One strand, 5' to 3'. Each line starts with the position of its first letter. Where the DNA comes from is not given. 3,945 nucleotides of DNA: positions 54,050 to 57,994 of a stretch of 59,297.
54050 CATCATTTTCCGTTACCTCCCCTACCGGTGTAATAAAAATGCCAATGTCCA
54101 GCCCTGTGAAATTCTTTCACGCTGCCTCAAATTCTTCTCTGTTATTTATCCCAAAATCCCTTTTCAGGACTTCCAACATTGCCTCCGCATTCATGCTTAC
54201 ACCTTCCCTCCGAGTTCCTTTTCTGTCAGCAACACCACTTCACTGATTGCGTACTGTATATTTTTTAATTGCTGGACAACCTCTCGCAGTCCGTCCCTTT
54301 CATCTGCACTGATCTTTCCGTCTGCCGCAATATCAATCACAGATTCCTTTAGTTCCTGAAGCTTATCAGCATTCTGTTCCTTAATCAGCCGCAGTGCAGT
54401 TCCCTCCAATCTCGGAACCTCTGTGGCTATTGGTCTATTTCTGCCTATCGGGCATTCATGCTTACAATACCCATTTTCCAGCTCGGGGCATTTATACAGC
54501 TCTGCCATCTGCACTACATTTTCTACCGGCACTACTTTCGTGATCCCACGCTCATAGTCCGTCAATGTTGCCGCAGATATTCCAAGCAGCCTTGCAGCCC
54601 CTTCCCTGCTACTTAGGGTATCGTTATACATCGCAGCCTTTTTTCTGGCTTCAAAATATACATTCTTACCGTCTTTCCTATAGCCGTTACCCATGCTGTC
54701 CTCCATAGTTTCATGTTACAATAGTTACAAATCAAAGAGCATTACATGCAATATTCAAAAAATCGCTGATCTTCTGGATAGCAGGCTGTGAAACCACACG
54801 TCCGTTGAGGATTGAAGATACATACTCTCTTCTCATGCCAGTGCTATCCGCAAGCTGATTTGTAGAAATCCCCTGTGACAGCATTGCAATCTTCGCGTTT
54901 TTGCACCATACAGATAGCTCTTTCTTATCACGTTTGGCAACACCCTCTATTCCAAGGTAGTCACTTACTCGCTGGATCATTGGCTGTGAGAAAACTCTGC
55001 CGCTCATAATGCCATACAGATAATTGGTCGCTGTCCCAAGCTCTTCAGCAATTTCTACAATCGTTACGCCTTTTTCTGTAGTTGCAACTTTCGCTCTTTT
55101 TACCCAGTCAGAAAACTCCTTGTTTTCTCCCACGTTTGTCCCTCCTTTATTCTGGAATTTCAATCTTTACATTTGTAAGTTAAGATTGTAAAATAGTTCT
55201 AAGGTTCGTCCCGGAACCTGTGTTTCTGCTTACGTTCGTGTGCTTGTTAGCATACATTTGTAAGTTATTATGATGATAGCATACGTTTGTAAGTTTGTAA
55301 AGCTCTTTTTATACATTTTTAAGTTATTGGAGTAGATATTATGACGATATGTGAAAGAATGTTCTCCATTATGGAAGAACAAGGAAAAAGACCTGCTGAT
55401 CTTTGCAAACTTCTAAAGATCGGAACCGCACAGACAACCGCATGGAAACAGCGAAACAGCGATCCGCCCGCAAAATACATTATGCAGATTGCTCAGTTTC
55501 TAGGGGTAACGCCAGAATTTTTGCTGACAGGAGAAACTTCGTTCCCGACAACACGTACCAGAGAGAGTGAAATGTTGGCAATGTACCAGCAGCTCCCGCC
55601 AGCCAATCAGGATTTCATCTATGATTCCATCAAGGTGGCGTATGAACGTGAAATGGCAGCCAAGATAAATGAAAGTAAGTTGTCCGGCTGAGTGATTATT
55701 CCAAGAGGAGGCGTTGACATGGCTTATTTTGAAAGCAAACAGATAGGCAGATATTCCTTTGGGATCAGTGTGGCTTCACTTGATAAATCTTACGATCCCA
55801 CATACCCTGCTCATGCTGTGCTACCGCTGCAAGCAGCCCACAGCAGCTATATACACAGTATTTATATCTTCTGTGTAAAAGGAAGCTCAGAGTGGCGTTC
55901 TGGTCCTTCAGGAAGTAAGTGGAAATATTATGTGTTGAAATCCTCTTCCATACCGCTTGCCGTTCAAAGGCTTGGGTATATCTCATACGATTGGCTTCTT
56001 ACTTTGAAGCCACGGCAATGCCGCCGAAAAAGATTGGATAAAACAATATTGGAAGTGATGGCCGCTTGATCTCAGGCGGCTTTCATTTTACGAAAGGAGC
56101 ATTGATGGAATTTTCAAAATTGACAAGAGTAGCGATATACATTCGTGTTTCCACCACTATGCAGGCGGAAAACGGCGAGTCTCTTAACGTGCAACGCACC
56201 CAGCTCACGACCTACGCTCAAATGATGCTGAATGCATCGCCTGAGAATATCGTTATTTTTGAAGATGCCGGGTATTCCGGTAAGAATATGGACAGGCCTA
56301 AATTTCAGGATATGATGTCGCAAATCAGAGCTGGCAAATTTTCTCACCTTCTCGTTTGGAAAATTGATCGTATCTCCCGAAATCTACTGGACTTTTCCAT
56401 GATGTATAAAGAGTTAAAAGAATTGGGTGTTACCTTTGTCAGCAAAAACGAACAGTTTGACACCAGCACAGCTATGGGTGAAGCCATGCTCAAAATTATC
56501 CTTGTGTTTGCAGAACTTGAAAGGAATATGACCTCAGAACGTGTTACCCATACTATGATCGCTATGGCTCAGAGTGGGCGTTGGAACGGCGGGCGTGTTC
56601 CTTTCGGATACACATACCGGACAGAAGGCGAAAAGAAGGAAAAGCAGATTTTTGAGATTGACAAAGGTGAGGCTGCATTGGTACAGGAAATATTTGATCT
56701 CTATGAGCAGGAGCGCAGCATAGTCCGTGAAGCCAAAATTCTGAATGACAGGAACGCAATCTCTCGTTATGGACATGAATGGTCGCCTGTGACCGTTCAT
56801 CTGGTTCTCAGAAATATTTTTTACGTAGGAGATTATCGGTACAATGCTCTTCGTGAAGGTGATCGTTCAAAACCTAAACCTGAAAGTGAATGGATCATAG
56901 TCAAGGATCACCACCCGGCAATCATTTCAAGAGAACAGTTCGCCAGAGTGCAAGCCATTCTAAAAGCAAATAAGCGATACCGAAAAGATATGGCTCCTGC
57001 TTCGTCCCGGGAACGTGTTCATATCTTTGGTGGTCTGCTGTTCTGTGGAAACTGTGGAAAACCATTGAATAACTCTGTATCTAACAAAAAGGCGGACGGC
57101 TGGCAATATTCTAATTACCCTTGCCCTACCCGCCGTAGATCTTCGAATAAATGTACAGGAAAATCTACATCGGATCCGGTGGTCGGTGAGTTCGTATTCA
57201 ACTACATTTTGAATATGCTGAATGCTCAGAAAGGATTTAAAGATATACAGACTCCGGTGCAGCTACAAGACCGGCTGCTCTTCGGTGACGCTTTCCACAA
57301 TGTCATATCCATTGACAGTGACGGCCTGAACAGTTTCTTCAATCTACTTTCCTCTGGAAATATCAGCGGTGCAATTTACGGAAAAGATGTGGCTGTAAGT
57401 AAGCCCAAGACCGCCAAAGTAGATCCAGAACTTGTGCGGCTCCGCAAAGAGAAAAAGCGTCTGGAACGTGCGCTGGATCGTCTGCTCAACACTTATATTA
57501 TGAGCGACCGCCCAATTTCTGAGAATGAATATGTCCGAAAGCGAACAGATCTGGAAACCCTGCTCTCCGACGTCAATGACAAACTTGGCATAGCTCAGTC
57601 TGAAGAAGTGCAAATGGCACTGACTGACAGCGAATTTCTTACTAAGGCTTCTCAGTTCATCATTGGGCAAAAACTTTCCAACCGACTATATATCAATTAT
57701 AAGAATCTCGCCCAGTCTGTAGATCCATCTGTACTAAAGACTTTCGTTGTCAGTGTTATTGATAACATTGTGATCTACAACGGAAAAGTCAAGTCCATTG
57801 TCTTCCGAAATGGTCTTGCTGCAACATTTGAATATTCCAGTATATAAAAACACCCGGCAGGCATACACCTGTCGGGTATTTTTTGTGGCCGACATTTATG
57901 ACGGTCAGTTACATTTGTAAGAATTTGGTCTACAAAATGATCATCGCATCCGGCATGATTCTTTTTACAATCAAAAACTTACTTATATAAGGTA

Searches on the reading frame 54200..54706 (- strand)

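Call 14: search_protein_families(library=pfam, proteins=[window:54200-54706:-], max_evalue=0.01)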
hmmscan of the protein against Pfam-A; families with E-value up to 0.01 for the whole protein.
window:54200-54706:- (169 aa): 2 families
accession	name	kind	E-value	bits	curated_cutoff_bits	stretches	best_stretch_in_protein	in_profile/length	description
PF13560.12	HTH_31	-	4.3e-07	30.6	27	1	33-75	16-58/64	Helix-turn-helix domain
PF01381.28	HTH_3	-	4.9e-06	26.9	23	1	33-76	11-53/55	Helix-turn-helix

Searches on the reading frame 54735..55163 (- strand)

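Call 14: search_protein_families(library=pfam, proteins=[window:54735-55163:-], max_evalue=0.01)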
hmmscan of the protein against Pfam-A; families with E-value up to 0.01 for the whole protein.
window:54735-55163:- (143 aa): 6 families
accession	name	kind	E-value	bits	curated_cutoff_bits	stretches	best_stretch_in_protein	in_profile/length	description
PF01381.28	HTH_3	-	1.5e-14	54.2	23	2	93-138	4-50/55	Helix-turn-helix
PF13560.12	HTH_31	-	1.1e-08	35.7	27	2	30-75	12-59/64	Helix-turn-helix domain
PF12844.13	HTH_19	-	7.9e-06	26.1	30.2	0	30-73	10-54/64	Helix-turn-helix domain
PF13443.12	HTH_26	-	0.00022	21.9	22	1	94-138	6-52/63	Cro/C1-type HTH DNA-binding domain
PF01527.26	HTH_Tnp_1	-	0.0026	18.4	24.1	1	15-50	5-41/75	Transposase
PF13413.12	HTH_25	-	0.0027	17.9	24.6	0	96-121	8-33/62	Helix-turn-helix domain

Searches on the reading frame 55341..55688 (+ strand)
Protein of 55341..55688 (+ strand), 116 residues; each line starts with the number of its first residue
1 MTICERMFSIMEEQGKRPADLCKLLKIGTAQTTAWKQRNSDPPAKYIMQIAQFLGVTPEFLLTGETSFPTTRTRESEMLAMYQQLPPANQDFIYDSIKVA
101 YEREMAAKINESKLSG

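Call 14: search_protein_families(library=pfam, proteins=[window:55341-55688:+], max_evalue=0.01)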
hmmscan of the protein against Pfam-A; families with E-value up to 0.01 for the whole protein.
window:55341-55688:+ (116 aa): 2 families
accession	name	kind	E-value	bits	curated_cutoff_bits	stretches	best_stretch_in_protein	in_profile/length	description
PF07022.19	Phage_CI_repr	-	2.4e-05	25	22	1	19-65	16-61/65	Bacteriophage CI repressor helix-turn-helix domain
PF13443.12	HTH_26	-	0.00018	22.1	22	1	10-61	5-57/63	Cro/C1-type HTH DNA-binding domain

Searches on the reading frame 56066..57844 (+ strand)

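Call 14: search_protein_families(library=pfam, proteins=[window:56066-57844:+], max_evalue=0.01)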
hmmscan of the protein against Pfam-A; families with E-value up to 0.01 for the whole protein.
window:56066-57844:+ (593 aa): 3 families
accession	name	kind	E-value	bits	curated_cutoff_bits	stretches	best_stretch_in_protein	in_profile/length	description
PF00239.26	Resolvase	-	2.1e-38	132.1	23.3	1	22-173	1-145/145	Resolvase, N terminal domain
PF07508.19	Recombinase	-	7.4e-23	81.2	21.1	1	202-301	3-101/102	Recombinase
PF13408.12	Zn_ribbon_recom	-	1.2e-08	35.6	25.3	1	321-381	2-57/58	Recombinase zinc beta ribbon domain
